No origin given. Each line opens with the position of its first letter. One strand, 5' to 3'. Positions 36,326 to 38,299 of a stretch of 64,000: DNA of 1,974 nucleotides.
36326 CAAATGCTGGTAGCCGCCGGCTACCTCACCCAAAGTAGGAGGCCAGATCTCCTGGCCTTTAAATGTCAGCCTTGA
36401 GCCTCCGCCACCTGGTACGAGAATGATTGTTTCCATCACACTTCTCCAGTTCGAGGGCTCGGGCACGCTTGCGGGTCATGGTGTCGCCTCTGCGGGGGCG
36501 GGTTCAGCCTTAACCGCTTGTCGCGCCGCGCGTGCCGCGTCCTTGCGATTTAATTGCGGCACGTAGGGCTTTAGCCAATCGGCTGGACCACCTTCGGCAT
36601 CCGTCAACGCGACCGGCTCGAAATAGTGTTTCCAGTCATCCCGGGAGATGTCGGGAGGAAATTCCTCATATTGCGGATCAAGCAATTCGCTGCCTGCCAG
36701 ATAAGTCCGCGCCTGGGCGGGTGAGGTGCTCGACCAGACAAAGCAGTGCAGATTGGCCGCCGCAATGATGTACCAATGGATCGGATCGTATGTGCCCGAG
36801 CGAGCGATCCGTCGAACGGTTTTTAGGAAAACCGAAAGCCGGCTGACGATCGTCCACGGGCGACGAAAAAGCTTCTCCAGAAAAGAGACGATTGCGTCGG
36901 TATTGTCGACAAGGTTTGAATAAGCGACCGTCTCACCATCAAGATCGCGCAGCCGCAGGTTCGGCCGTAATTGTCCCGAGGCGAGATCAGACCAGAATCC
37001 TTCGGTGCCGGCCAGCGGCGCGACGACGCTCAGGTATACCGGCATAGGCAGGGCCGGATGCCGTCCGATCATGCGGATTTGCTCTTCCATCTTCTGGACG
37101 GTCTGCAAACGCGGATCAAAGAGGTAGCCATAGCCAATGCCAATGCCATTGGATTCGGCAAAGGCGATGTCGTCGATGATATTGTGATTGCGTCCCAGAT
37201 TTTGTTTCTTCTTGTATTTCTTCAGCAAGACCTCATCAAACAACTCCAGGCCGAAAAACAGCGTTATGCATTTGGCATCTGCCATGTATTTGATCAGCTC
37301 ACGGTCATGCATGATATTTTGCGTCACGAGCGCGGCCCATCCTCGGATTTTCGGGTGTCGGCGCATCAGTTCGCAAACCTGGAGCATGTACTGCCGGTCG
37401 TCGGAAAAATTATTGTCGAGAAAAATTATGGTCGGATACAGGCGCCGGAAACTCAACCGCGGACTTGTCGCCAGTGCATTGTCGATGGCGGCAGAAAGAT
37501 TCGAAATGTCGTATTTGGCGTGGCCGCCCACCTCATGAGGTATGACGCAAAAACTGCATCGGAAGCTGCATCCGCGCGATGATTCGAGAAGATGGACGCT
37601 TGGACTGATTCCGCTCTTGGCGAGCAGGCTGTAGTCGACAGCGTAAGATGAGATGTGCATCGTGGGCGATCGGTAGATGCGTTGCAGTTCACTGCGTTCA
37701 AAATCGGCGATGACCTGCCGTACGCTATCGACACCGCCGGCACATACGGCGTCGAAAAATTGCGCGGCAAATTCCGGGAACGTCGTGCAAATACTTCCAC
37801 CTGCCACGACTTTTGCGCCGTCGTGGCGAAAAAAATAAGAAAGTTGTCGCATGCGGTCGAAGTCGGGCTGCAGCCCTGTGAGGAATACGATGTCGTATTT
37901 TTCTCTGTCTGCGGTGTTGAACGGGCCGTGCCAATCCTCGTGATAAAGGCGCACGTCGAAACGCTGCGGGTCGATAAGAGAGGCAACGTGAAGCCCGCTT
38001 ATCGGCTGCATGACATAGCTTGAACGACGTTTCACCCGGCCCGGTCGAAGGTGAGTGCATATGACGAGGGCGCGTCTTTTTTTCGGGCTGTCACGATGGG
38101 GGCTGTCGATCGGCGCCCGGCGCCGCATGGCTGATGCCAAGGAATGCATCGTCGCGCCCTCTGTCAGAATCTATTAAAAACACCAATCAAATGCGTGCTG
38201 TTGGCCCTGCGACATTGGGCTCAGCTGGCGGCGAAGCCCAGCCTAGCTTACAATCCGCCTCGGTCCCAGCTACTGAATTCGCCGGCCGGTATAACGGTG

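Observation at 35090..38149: B12-radical-SAM enzyme co-transcribed with a cytoplasmic LCAT/PDAT-like acyltransferase: candidate undescribed lipid-tailoring pair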

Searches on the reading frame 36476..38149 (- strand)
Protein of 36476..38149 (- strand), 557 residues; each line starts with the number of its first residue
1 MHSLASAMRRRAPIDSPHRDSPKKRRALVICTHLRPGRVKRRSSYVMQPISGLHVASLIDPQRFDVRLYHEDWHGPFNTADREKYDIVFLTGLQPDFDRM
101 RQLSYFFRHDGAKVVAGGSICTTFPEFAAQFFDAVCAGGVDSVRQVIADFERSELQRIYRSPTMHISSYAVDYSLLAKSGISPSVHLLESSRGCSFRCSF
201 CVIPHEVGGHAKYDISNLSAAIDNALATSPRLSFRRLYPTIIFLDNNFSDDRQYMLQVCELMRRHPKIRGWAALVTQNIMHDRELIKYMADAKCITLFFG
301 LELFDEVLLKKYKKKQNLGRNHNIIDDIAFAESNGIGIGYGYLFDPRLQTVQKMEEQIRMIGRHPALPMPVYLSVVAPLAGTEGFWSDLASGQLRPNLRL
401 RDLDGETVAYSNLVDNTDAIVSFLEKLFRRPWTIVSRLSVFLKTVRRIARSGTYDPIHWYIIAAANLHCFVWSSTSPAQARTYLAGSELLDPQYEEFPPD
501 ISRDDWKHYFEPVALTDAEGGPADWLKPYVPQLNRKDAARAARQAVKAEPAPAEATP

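Call 3: search_protein_families(library=pfam, proteins=[window:36476-38149:-], max_evalue=0.01)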
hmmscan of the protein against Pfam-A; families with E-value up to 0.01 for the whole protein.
window:36476-38149:- (557 aa): 3 families
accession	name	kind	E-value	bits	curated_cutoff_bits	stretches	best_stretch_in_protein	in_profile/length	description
PF04055.27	Radical_SAM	-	5.8e-08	33.5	29.5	1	189-320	2-128/166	Radical SAM superfamily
PF02310.24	B12-binding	-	0.00036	20.8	32.1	1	45-141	10-115/121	B12 binding domain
PF19864.5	Radical_SAM_N2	-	0.0092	15.9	29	0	108-150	82-124/151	Radical SAM proteins, N-terminal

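Call 4: search_protein_families(library=ncbifam, proteins=[window:36476-38149:-], max_evalue=0.01)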
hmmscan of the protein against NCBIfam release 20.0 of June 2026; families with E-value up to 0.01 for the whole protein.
window:36476-38149:- (557 aa): 16 families
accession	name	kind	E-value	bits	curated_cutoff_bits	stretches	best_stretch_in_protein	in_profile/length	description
TIGR04479.1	bcpD_PhpK_rSAM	subfamily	7.1e-13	47.7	600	1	166-317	223-365/504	PhpK family radical SAM P-methyltransferase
TIGR03471.1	HpnJ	equivalog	1.1e-09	37.8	577.6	1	156-394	176-393/472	hopanoid biosynthesis associated radical SAM protein HpnJ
TIGR04072.2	rSAM_ladder_B12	equivalog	3.5e-08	32.5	360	1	101-292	87-280/443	lipid biosynthesis B12-binding/radical SAM protein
NF050148.1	rSAM_ApyD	equivalog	4.4e-08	32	750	1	188-383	202-388/645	RiPP biosynthesis radical SAM protein ApyD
TIGR04367.1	HpnR_B12_rSAM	equivalog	3.6e-07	29.1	650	1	188-388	189-373/490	hopanoid C-3 methylase HpnR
TIGR04013.1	B12_SAM_MJ_1487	hypoth_equivalog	2.1e-05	23.6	251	1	86-208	45-174/382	TIGR04013 family B12-binding domain/radical SAM domain-containing protein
TIGR02026.1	BchE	equivalog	0.00013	21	481.35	1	179-326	188-330/497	magnesium-protoporphyrin IX monomethyl ester anaerobic oxidative cyclase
TIGR04385.1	B12_rSAM_cofa1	equivalog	0.00016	21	450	1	188-361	198-361/438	B12 lower ligand biosynthesis radical SAM protein BzaD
NF040546.1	rSAM_CUAEP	equivalog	0.00016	20.5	500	1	154-361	144-338/468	CUAEP/CCAEP-tail radical SAM (seleno)protein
NF033070.1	rSAM_AprD4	equivalog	0.00026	20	500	1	188-382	199-384/456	AprD4 family radical SAM diol-dehydratase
NF040542.1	rSAM_RCCLKC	equivalog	0.00095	18.4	450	1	152-325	148-314/423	arsinothricin biosynthesis radical SAM protein ArsL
TIGR00089.1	TIGR00089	subfamily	0.00096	18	251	1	174-225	128-180/429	MiaB/RimO family radical SAM methylthiotransferase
TIGR04295.1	B12_rSAM_oligo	hypoth_equivalog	0.0015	17.3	400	1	188-318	203-318/422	TIGR04295 family B12-binding domain-containing radical SAM protein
TIGR01578.1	MiaB-like-B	hypoth_equivalog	0.0053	15.6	314.7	1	109-214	64-163/421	tRNA (N(6)-L-threonylcarbamoyladenosine(37)-C(2))-methylthiotransferase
TIGR01125.1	TIGR01125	equivalog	0.0056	15.8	356.95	1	111-221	66-173/432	30S ribosomal protein S12 methylthiotransferase RimO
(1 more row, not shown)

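Call 5: search_protein_families(library=padloc, proteins=[window:36476-38149:-], max_evalue=0.01)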
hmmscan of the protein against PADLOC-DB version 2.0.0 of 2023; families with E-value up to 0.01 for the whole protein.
window:36476-38149:- (557 aa): 1 family
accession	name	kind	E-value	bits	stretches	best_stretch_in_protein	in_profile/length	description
PDLC04689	PDC-M51A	-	0.008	13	0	188-203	187-202/420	-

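Call 7: find_homologous_proteins(query=window:36476-38149:-, max_evalue=0.00001)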
Query window:36476-38149:- (557 aa): 751 proteins with E <= 0.00001 among 8000 candidates; the best 120 are listed.
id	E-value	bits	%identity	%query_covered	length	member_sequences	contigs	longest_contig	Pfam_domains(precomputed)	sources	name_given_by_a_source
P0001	0.0e+0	1296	100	100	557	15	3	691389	PF04055.28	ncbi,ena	-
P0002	0.0e+0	1101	85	100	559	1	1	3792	PF04055.28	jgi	jgi:hypothetical protein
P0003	0.0e+0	1101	85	100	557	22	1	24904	PF04055.28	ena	-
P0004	0.0e+0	1100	86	100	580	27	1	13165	PF04055.28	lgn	-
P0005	0.0e+0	1097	85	100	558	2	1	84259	PF04055.28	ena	-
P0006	0.0e+0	1092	84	100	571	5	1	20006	PF04055.28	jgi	jgi:hypothetical protein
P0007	0.0e+0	1083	83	100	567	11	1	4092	PF04055.28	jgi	jgi:hypothetical protein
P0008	0.0e+0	1079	84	100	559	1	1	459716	PF04055.28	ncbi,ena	-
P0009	0.0e+0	1078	84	100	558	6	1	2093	PF04055.28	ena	-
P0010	0.0e+0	1078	86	94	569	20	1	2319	PF04055.28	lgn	-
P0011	0.0e+0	1069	83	99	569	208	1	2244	PF04055.28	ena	-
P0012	0.0e+0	1068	84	97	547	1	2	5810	PF04055.28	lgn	-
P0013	0.0e+0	1068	84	97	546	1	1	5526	PF04055.28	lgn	-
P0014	0.0e+0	1068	83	98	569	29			PF04055.28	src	-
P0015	0.0e+0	1066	83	100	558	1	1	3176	PF04055.28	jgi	jgi:hypothetical protein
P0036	8.4e-264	894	70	97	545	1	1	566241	PF04055.28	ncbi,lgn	-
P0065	1.4e-244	831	65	97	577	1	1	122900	PF04055.28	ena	-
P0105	4.1e-239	813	65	91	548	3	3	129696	PF04055.28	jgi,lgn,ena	-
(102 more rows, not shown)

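Call 8: find_encoding_contigs(protein=P0036, flank=8000, max_places=2)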
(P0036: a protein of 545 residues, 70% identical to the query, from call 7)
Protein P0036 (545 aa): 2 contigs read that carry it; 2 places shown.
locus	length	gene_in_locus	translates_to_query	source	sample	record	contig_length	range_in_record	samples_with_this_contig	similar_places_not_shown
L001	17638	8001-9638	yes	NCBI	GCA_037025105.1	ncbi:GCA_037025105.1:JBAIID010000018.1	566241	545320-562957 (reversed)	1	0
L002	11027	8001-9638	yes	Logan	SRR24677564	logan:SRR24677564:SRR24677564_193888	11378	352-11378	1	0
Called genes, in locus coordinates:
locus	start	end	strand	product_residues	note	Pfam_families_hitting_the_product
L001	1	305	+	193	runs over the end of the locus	PF01323:DSBA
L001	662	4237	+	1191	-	PF00486:Trans_reg_C, PF00211:Guanylate_cyc, PF13191:AAA_16, PF13401:AAA_22 (faint)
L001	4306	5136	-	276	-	PF03405:FA_desaturase_2 (faint)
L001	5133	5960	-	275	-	PF03405:FA_desaturase_2 (weak)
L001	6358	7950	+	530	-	-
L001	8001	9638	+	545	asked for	PF04055:Radical_SAM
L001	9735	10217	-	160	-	-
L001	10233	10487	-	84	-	-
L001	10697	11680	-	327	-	PF01073:3Beta_HSD, PF01370:Epimerase, PF02719:Polysacc_synt_2, PF04321:RmlD_sub_bind, PF16363:GDP_Man_Dehyd, PF07993:NAD_binding_4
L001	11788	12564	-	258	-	PF00106:adh_short, PF08659:KR, PF13561:adh_short_C2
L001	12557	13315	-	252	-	PF15916:DUF4743, PF00293:NUDIX (faint)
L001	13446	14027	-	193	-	PF02622:DUF179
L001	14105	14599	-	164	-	PF04073:tRNA_edit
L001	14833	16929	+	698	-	PF11412:DsbD_N, PF28432:DUF8393, PF02683:DsbD_TM, PF13899:Thioredoxin_7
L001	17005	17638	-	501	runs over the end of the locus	PF04185:Phosphoesterase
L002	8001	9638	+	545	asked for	PF04055:Radical_SAM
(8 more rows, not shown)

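Call 9: find_encoding_contigs(protein=P0065, flank=8000, max_places=2)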
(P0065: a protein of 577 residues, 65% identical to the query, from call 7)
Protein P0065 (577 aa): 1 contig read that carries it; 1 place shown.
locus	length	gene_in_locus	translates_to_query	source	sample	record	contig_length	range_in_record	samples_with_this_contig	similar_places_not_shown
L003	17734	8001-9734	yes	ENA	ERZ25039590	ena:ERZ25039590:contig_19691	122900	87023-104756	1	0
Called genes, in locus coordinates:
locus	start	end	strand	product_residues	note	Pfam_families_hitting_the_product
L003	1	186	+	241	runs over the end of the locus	PF04909:Amidohydro_2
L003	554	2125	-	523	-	-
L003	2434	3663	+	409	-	-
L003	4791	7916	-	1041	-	PF00211:Guanylate_cyc, PF13191:AAA_16, PF17874:TPR_MalT (faint)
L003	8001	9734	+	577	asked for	PF04055:Radical_SAM (weak)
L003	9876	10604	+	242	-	PF05118:Asp_Arg_Hydrox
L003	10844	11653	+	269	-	PF13444:Acetyltransf_5, PF21926:FeeM (weak)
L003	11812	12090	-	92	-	-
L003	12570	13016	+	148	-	-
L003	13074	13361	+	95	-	-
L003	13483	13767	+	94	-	-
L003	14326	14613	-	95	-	-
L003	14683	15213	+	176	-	-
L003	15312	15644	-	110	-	-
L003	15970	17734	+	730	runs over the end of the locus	PF02897:Peptidase_S9_N, PF00326:Peptidase_S9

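Call 10: find_encoding_contigs(protein=P0105, flank=8000, max_places=2)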
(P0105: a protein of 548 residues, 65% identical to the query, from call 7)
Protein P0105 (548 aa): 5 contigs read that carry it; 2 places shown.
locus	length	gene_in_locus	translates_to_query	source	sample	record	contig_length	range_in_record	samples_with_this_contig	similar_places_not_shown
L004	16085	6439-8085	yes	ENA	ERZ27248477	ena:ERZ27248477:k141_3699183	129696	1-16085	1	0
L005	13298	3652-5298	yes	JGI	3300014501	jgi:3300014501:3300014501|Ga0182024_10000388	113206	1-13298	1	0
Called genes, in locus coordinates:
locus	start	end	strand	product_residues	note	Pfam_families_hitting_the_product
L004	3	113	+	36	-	?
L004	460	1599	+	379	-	PF07536:HWE_HK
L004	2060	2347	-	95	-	-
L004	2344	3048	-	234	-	PF18932:DUF5681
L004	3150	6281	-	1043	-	PF00211:Guanylate_cyc, PF07719:TPR_2 (faint), PF13191:AAA_16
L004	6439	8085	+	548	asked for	PF04055:Radical_SAM (faint)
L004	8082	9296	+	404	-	-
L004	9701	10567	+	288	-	PF05118:Asp_Arg_Hydrox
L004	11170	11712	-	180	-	PF18967:PycTM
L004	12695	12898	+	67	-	-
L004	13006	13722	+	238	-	PF01797:Y1_Tnp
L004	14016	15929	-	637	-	PF00702:Hydrolase, PF12710:HAD, PF00389:2-Hacid_dh, PF02826:2-Hacid_dh_C, PF22629:ACT_AHAS_ss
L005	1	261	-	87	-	?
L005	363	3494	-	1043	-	PF00211:Guanylate_cyc, PF07719:TPR_2 (faint), PF13191:AAA_16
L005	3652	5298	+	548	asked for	PF04055:Radical_SAM (faint)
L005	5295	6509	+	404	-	-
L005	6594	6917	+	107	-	-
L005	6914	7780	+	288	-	PF05118:Asp_Arg_Hydrox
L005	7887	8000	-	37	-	-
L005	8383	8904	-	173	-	PF18967:PycTM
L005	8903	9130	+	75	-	-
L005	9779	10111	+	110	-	-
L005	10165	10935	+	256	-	PF01797:Y1_Tnp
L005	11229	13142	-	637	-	PF00702:Hydrolase, PF12710:HAD, PF00389:2-Hacid_dh, PF02826:2-Hacid_dh_C, PF22629:ACT_AHAS_ss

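Call 19: find_related_loci(query=A1, collection=genome_contigs, flank=10000)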
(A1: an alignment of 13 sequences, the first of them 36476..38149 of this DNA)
Query A1 (557 aa) in genome_contigs; peptide patterns used: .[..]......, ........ (x = any residue, [..] = any of these).
97 stretches matched a pattern; 80 encode a relative of the query (tblastn E <= 1e-3); 74 distinct loci.
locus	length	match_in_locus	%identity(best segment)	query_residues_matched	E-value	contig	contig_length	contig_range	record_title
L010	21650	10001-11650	84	1-549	0e+0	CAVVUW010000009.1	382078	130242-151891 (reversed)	MAG: uncultured Alphaproteobacteria bacterium isolate MFD03975.bin.1.169 genome assembly, contig: contig_35638, whole ge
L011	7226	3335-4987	84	1-548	0e+0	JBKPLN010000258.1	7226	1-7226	MAG: Pseudomonadota bacterium isolate GS_HAYS_MAG_00091 GS_HAYS_000002665332, whole genome shotgun sequence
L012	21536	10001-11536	88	21-532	0e+0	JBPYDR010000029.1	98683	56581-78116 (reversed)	MAG: Pseudolabrys sp. isolate Bin.014.fastaField_forest_FP2 k127_2795969, whole genome shotgun sequence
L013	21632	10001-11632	83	13-556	0e+0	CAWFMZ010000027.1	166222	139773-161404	MAG: uncultured Alphaproteobacteria bacterium isolate MFD02134.bin.1.196 genome assembly, contig: contig_44778, whole ge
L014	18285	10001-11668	86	1-556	0e+0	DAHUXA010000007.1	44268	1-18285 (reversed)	MAG TPA_asm: Hyphomicrobiales bacterium isolate clean1642 NODE_7_length_44268_cov_3.515173, whole genome shotgun sequenc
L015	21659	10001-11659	83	1-553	0e+0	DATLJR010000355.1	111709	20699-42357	MAG TPA_asm: Pseudolabrys sp. isolate SMAG_U13701 k141_124630, whole genome shotgun sequence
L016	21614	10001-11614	66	13-550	0e+0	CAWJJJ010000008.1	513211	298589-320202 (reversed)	MAG: uncultured Alphaproteobacteria bacterium isolate MFD05442.bin.2.112 genome assembly, contig: contig_17169, whole ge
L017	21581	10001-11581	66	24-552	0e+0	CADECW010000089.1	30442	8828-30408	MAG: uncultured Rhodospirillales bacterium isolate Rhodospirillales sp. RBC080 genome assembly, contig: MAG080_89, whole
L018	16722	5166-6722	67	21-546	0e+0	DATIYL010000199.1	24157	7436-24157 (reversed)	MAG TPA_asm: Stellaceae bacterium isolate SMAG_U15274 k141_1249813, whole genome shotgun sequence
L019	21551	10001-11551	67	24-540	0e+0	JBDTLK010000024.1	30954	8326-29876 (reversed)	MAG: Casimicrobiaceae bacterium isolate cluster3_bin.1 NODE_4311_length_30954_cov_7.816013, whole genome shotgun sequenc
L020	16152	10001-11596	65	12-546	0e+0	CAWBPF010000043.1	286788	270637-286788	MAG: uncultured Alphaproteobacteria bacterium isolate MFD09671.bin.2.115 genome assembly, contig: contig_9241, whole gen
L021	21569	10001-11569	66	10-532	0e+0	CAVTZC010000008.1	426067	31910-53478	MAG: uncultured Alphaproteobacteria bacterium isolate MFD05377.bin.2.34 genome assembly, contig: contig_55080, whole gen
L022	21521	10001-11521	66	24-530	0e+0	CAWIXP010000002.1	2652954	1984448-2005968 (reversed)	MAG: uncultured Alphaproteobacteria bacterium isolate MFD05841.bin.1.33 genome assembly, contig: contig_29736, whole gen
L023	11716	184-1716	66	19-529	0e+0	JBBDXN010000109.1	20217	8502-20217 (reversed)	MAG: Candidatus Rokuibacteriota bacterium isolate LejiaD_70_14 Lejia_D_4293_length_20217_cov_9, whole genome shotgun seq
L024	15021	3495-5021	65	24-532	0e+0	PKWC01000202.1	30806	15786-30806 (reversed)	MAG: Alphaproteobacteria bacterium isolate palsa_914 73.20120500_P32.15_contig_2588, whole genome shotgun sequence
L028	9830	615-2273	82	1-553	0e+0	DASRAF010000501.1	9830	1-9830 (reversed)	MAG TPA_asm: Pseudolabrys sp. isolate SMAG_U11111 k141_3238825, whole genome shotgun sequence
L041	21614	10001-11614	59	6-545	0e+0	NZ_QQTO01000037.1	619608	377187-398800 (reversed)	Bosea caraganae strain RCAM 04680 NODE_2_length_619608_cov_33.976404, whole genome shotgun sequence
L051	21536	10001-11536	57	21-532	0e+0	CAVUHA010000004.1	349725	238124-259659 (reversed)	MAG: uncultured Alphaproteobacteria bacterium isolate MFD02134.bin.1.272 genome assembly, contig: contig_15606, whole ge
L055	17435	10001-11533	56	20-530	0e+0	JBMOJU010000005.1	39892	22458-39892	MAG: Paracraurococcus sp. isolate Deming_bin.590 contig1844, whole genome shotgun sequence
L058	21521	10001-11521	54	24-531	0e+0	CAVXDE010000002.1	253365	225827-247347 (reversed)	MAG: uncultured Alphaproteobacteria bacterium isolate MFD04428.bin.1.20 genome assembly, contig: contig_10836, whole gen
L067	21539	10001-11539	52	17-527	3e-168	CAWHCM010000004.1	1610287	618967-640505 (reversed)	MAG: uncultured beta proteobacterium isolate MFD00822.bin.2.136 genome assembly, contig: contig_68866, whole genome shot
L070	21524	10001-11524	65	19-526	0e+0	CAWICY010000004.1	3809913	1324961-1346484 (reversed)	MAG: uncultured proteobacterium isolate MFD00822.bin.1.211 genome assembly, contig: contig_20852, whole genome shotgun s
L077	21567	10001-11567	63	21-542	0e+0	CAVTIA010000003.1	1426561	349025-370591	MAG: uncultured Acidobacteriota bacterium isolate MFD06229.bin.1.1 genome assembly, contig: contig_14783, whole genome s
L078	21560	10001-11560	60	24-550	0e+0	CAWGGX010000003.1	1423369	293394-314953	MAG: uncultured Alphaproteobacteria bacterium isolate MFD01716.bin.2.148 genome assembly, contig: contig_7483, whole gen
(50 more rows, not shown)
